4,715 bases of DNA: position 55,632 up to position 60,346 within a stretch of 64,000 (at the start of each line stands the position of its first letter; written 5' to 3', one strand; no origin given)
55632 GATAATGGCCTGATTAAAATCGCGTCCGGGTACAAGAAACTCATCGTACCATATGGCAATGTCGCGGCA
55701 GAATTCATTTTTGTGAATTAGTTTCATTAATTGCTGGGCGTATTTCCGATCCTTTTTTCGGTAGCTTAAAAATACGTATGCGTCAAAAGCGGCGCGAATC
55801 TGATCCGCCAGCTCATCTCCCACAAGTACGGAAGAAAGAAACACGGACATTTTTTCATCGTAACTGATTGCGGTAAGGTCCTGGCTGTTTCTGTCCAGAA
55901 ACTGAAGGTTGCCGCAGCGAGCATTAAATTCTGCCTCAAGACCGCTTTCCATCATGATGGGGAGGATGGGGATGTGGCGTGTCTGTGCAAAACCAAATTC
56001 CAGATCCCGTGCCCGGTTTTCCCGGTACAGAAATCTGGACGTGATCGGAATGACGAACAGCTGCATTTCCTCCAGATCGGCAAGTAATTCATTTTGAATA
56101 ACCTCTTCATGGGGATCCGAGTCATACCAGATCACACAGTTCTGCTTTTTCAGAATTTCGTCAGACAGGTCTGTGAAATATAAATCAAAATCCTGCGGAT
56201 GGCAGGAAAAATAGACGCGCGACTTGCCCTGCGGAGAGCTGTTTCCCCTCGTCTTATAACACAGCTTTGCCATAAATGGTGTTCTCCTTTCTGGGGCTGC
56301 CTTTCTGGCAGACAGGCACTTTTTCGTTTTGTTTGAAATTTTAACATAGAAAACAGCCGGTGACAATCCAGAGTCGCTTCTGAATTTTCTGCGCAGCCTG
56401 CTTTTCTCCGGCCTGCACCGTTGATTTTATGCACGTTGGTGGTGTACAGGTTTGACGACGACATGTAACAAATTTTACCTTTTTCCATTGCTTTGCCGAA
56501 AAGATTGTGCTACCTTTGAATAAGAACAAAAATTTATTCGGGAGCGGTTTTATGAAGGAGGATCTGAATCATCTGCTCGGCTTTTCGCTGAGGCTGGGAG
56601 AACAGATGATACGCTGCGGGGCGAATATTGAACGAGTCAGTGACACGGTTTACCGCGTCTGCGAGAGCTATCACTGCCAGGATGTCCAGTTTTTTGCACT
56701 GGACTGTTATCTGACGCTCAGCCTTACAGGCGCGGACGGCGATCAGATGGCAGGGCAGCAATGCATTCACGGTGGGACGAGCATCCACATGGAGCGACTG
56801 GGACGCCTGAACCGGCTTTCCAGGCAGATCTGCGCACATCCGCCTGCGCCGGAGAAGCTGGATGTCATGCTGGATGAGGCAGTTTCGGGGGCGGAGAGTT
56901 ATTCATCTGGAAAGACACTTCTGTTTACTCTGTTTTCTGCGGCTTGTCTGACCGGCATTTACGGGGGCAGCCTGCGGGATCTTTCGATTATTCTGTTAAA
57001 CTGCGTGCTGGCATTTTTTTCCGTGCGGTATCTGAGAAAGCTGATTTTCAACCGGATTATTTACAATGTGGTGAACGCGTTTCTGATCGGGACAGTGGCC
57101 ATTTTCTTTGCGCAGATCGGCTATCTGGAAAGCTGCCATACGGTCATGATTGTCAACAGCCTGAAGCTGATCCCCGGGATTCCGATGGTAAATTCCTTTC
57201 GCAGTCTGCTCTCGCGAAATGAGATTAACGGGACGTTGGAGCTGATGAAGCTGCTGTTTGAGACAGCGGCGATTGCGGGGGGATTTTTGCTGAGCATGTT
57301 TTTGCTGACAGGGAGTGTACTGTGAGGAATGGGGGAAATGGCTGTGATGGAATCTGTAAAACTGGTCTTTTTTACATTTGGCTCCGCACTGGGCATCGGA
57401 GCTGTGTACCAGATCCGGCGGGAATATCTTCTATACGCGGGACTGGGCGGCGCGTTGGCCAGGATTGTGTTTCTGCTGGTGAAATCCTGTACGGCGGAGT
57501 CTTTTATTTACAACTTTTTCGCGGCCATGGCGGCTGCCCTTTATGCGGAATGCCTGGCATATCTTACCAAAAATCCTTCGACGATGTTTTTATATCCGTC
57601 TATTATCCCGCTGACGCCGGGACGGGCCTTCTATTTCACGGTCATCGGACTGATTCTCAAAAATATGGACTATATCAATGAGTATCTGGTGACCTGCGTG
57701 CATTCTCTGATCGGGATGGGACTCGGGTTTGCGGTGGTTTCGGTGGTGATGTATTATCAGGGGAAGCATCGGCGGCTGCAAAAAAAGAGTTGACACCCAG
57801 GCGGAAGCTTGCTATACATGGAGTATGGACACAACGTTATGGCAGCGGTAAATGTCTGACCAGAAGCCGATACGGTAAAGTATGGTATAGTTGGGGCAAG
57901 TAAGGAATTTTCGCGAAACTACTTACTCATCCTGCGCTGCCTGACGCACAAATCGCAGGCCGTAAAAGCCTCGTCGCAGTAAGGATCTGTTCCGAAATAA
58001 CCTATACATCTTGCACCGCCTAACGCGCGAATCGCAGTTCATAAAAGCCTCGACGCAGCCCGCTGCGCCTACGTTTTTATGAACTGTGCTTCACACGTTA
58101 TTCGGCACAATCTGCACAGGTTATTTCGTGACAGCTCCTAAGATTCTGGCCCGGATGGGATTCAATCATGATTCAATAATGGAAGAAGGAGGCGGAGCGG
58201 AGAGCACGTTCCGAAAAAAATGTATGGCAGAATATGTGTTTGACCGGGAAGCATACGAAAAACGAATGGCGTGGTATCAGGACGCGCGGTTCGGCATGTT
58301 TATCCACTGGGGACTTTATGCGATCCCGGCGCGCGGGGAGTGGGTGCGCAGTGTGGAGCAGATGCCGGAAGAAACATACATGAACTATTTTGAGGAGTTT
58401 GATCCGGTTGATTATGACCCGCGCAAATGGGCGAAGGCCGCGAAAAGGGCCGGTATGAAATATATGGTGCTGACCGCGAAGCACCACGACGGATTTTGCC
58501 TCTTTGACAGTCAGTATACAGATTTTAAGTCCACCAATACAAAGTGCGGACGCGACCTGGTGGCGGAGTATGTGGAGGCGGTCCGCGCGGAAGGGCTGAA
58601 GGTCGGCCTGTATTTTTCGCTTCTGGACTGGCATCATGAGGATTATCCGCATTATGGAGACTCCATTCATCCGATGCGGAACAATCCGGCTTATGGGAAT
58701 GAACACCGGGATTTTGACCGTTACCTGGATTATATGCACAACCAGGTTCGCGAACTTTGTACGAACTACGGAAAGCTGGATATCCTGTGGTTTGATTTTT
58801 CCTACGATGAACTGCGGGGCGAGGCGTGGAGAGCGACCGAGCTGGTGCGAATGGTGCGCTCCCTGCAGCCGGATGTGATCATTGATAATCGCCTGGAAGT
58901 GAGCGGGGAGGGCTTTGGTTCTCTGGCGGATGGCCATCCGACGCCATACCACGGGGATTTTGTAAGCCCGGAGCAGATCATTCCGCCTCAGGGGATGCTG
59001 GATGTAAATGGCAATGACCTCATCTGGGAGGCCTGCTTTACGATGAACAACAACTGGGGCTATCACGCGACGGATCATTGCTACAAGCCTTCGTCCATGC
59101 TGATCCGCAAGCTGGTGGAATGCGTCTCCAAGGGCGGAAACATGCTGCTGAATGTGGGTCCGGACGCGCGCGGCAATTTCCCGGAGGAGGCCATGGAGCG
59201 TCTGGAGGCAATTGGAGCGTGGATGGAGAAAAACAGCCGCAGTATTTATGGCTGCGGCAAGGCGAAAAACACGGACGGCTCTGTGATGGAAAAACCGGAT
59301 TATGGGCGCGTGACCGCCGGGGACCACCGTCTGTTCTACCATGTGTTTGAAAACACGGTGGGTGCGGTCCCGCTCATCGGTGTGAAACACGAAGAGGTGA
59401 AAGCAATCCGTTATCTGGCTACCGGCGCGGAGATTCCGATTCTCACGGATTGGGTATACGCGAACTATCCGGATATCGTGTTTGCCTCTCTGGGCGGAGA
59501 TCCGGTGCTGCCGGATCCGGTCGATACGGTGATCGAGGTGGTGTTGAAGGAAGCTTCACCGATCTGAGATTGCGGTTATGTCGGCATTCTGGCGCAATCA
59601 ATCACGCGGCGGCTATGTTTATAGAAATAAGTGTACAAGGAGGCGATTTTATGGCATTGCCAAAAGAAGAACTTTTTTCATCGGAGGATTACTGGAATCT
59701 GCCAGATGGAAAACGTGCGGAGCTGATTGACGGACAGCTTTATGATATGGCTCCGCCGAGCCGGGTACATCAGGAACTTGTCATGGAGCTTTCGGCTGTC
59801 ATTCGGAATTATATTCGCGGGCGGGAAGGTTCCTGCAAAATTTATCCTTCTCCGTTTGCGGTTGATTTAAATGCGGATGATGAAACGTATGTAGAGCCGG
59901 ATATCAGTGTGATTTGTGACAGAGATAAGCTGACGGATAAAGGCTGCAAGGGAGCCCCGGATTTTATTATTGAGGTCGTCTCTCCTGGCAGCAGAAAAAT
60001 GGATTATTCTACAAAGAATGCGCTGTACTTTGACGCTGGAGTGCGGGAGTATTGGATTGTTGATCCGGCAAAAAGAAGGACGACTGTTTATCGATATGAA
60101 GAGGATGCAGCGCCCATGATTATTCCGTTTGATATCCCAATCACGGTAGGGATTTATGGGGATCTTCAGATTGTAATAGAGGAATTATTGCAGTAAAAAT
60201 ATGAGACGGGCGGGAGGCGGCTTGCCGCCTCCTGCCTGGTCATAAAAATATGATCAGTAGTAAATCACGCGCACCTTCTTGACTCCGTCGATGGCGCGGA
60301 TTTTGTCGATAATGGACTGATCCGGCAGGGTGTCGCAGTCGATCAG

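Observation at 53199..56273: Stand-alone tandem-TIR / Sel1 / TPR protein inserted antisense into a housekeeping block: candidate single-gene sensor-effector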

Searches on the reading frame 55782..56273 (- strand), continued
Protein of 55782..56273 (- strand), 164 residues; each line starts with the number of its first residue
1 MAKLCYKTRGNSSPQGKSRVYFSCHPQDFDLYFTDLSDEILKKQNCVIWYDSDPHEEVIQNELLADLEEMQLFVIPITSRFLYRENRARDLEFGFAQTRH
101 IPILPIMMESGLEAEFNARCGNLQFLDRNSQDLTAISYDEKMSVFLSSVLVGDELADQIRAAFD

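Call 89: search_protein_families(library=phrogs, proteins=[L163:396-1931:+, L163:1943-3175:+, L163:3393-4055:+, L163:6081-6530:+, L163:6508-7797:+, L163:11208-12293:+, L163:12510-13370:+, L163:13367-14221:+, L163:14221-15048:+, L163:15005-15940:+], max_evalue=0.00001)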
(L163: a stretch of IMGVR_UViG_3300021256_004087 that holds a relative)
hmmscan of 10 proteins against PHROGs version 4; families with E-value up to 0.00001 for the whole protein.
L163:396-1931:+ (511 aa): 18 families
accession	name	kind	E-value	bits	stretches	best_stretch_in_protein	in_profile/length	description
phrog_20388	-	lysis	4.3e-84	284.4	1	4-195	185-378/527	endolysin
phrog_7698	-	lysis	7.4e-62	210.9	1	4-197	2-174/316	endolysin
phrog_3513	-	lysis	4.7e-51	174.9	1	243-448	613-804/1434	endolysin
phrog_1794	-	lysis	1.4e-35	124.3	1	1-506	28-325/336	amidase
phrog_1309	-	lysis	1.5e-32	114.5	1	287-442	13-158/410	endolysin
phrog_12727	-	lysis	3.5e-31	109.8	1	276-437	5-153/393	endolysin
phrog_18032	-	lysis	1.3e-28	101.4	1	281-439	11-157/248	endolysin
phrog_326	-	other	8.9e-23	81.3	1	287-449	140-293/985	tail protein with endopeptidase domain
phrog_10967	-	lysis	2.5e-19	71.1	1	286-436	16-154/266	endolysin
phrog_1493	-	lysis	4.5e-18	66.6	1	30-269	38-323/394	endolysin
phrog_833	-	lysis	1.2e-16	62.2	1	9-174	13-172/294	endolysin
phrog_19265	-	unknown function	4.2e-15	57.2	1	16-161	13-142/293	-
phrog_8251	-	lysis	1.3e-13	52.1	1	289-439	16-152/250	endolysin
phrog_14048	-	lysis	5.3e-11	43.8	1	12-123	16-128/305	endolysin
phrog_2649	-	lysis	3.4e-10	41.2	1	185-263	173-250/261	endolysin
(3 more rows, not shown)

L163:1943-3175:+ (410 aa): 4 families
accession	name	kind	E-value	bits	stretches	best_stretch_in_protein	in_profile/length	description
phrog_7043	-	tail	1.3e-11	44.8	1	29-219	646-824/1077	tail protein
phrog_1794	-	lysis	2e-08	35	1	298-404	241-324/336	amidase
phrog_15001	-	lysis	2.4e-06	27.9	1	294-347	211-257/367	endolysin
phrog_14556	-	unknown function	8.4e-06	25.8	0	20-219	145-320/451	-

L163:3393-4055:+ (220 aa): 0 families

L163:6081-6530:+ (149 aa): 3 families
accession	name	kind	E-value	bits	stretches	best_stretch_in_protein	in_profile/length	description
phrog_16129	-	integration and excision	3.4e-21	75.9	1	8-61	9-63/67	excisionase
phrog_7338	-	unknown function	5.2e-14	53.3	1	3-62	21-80/87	-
phrog_66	-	integration and excision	2.8e-07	31.5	0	8-73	89-154/412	excisionase and transcriptional regulator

L163:6508-7797:+ (429 aa): 4 families
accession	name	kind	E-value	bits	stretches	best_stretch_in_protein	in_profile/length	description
phrog_1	-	integration and excision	3.1e-66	225.9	1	8-410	102-460/611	integrase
phrog_216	-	integration and excision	1.7e-27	97.3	1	156-403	20-241/301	integrase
phrog_7685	-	integration and excision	7e-11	43.1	1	334-393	168-230/240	integrase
phrog_7269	-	integration and excision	8e-06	26.7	0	341-397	25-80/89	integrase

L163:11208-12293:+ (361 aa): 0 families

L163:12510-13370:+ (286 aa): 12 families
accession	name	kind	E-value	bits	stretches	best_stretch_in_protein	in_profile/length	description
phrog_4707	-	DNA, RNA and nucleotide metabolism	7.9e-23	82.6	1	51-144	6-100/409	replication initiation protein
phrog_428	-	DNA, RNA and nucleotide metabolism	3.4e-21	76.9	1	46-241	75-240/455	replication initiation protein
phrog_22134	-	unknown function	1.7e-16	61.8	1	68-188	6-125/262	-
phrog_11718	-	unknown function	6.5e-16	59.6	1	50-146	1-99/105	-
phrog_1456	-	DNA, RNA and nucleotide metabolism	1.2e-13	51.9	1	52-192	4-135/365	DNA binding protein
phrog_186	-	DNA, RNA and nucleotide metabolism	2.8e-13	51.2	1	50-224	11-194/308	DnaD-like helicase loader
phrog_23842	-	unknown function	3.2e-13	50.6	1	51-150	15-114/317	-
phrog_37920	-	DNA, RNA and nucleotide metabolism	1.8e-11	44.8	1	58-192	9-141/245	HTH DNA binding protein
phrog_270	-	DNA, RNA and nucleotide metabolism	5.7e-11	43.4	1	58-198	29-173/383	replication initiation protein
phrog_8489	-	DNA, RNA and nucleotide metabolism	8e-10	40.3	1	175-269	138-242/296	DnaD-like helicase loader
phrog_27492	-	unknown function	1.4e-08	35.6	1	51-146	14-108/304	-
phrog_345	-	DNA, RNA and nucleotide metabolism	1.4e-06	29.3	1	91-202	65-197/297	replication initiation O-like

L163:13367-14221:+ (284 aa): 3 families
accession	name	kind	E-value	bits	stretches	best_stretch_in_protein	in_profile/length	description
phrog_50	-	DNA, RNA and nucleotide metabolism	1.3e-53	183.9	1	17-274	263-524/570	DnaC-like helicase loader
phrog_3277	-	DNA, RNA and nucleotide metabolism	1.3e-36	127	1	118-272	5-165/168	DnaC-like helicase loader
phrog_26922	-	DNA, RNA and nucleotide metabolism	7.4e-11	43.5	1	181-251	9-76/92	DnaC-like helicase loader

L163:14221-15048:+ (275 aa): 1 family
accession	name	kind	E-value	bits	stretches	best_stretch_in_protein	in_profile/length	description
phrog_164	-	DNA, RNA and nucleotide metabolism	2.7e-65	222.3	1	2-270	221-480/500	ParA-like partition protein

L163:15005-15940:+ (311 aa): 20 families
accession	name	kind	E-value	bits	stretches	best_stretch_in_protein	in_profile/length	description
phrog_4715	-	DNA, RNA and nucleotide metabolism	3.7e-63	214.9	1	17-307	133-472/630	ParB-like partition protein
phrog_3264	-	DNA, RNA and nucleotide metabolism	1.4e-22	81.8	1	19-305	37-316/337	ParB-like partition protein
phrog_1033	-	DNA, RNA and nucleotide metabolism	8.9e-21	76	1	24-300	26-294/334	ParB-like partition protein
phrog_6218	-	DNA, RNA and nucleotide metabolism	9e-21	75.6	1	55-211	27-165/506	ParB-like partition protein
phrog_620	-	DNA, RNA and nucleotide metabolism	2.5e-13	51.6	1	26-118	4-92/217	ParB-like partition protein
phrog_18726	-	unknown function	3e-12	47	1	98-227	105-213/572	-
phrog_498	-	other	1.9e-10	40.9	1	18-119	22-121/633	DNA methyltransferase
phrog_21315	-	unknown function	2.6e-10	40.8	1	44-227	21-193/415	-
phrog_3951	-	unknown function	5e-10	40.4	1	22-140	9-128/301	-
phrog_8071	-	DNA, RNA and nucleotide metabolism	9.9e-09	35.9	1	30-116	6-89/389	ParB-like partition protein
phrog_15982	-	unknown function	1.1e-08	35.5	0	189-251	189-253/453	-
phrog_26387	-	DNA, RNA and nucleotide metabolism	1.4e-08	35.5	1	28-132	7-114/252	ParB-like partition nuclease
phrog_723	-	DNA, RNA and nucleotide metabolism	5.3e-08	33.9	1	30-115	12-97/223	ParB-like partition protein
phrog_12047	-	DNA, RNA and nucleotide metabolism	3.9e-07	30.9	1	54-182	20-152/301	ParB-like partition nuclease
phrog_7783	-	unknown function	4.9e-07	29.8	1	55-231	27-188/634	-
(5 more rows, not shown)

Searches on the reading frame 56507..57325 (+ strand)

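Call 77: search_protein_families(library=pfam, proteins=[window:56507-57325:+], max_evalue=0.00001)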
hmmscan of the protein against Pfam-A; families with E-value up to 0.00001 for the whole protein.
window:56507-57325:+ (272 aa): 1 family
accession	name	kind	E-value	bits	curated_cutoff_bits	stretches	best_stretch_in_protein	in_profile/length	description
PF06738.18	ThrE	-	3.5e-38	131.9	26.3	1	26-266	2-240/241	Putative threonine/serine exporter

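Call 78: search_protein_families(library=padloc, proteins=[window:56507-57325:+], max_evalue=0.001)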
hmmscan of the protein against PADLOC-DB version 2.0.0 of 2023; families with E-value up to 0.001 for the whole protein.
window:56507-57325:+ (272 aa): 0 families

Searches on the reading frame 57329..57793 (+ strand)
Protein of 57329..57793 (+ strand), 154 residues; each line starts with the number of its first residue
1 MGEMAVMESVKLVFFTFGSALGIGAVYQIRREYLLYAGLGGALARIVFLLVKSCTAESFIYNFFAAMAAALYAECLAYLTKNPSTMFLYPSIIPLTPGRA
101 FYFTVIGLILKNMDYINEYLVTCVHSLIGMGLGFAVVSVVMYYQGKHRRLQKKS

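Call 77: search_protein_families(library=pfam, proteins=[window:57329-57793:+], max_evalue=0.00001)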
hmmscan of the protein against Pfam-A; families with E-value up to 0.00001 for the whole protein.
window:57329-57793:+ (154 aa): 1 family
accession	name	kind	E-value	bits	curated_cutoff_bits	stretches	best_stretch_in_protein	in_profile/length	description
PF12821.13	ThrE_2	-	7.7e-23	81.6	27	1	13-140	2-129/129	Threonine/Serine exporter, ThrE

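Call 78: search_protein_families(library=padloc, proteins=[window:57329-57793:+], max_evalue=0.001)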
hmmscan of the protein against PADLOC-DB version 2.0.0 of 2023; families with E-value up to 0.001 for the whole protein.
window:57329-57793:+ (154 aa): 0 families

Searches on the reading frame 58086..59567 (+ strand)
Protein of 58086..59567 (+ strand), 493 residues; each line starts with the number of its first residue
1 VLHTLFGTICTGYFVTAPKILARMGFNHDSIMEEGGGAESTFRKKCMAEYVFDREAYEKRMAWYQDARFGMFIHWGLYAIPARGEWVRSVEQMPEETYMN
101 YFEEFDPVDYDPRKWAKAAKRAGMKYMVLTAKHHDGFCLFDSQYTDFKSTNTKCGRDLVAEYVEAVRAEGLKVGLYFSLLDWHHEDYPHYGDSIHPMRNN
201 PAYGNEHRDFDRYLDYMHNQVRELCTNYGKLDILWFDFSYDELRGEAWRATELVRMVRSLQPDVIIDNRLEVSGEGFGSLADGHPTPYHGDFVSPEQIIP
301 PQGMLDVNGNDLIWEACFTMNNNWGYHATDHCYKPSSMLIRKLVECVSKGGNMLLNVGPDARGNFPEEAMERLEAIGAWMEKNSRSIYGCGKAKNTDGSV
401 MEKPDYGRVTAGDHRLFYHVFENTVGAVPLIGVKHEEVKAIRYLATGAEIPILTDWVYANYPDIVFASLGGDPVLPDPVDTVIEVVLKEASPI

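Call 77: search_protein_families(library=pfam, proteins=[window:58086-59567:+], max_evalue=0.00001)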
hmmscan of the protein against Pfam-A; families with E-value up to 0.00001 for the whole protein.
window:58086-59567:+ (493 aa): 2 families
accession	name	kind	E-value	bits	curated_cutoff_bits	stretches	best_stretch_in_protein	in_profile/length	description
PF01120.23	Alpha_L_fucos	-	3.2e-94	316.6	25.2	1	50-384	14-344/345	Alpha-L-fucosidase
PF14871.12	GHL6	-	9.3e-07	29.6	35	1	111-190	1-76/132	Hypothetical glycosyl hydrolase 6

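Call 78: search_protein_families(library=padloc, proteins=[window:58086-59567:+], max_evalue=0.001)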
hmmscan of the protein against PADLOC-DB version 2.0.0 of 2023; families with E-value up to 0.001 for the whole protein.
window:58086-59567:+ (493 aa): 0 families

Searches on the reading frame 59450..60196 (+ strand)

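Call 77: search_protein_families(library=pfam, proteins=[window:59450-60196:+], max_evalue=0.00001)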
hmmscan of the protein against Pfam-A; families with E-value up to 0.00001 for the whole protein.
window:59450-60196:+ (248 aa): 1 family
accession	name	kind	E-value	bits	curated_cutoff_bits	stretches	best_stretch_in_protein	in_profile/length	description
PF05685.18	Uma2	-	7.2e-35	120.4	27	1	79-217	2-142/172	Putative restriction endonuclease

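Call 78: search_protein_families(library=padloc, proteins=[window:59450-60196:+], max_evalue=0.001)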
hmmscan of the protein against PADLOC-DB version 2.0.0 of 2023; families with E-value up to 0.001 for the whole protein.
window:59450-60196:+ (248 aa): 4 families
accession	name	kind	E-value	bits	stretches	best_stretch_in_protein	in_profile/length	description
PDLC04832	PDC-S03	-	5e-43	145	1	68-247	1-186/188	-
PDLC04833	PDC-S03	-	5.4e-29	99.1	1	61-219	9-174/207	-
PDLC04834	PDC-S03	-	1.3e-23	81.6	1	68-221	1-154/184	-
PDLC04835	PDC-S03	-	3.6e-15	54.1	1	74-207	7-147/207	-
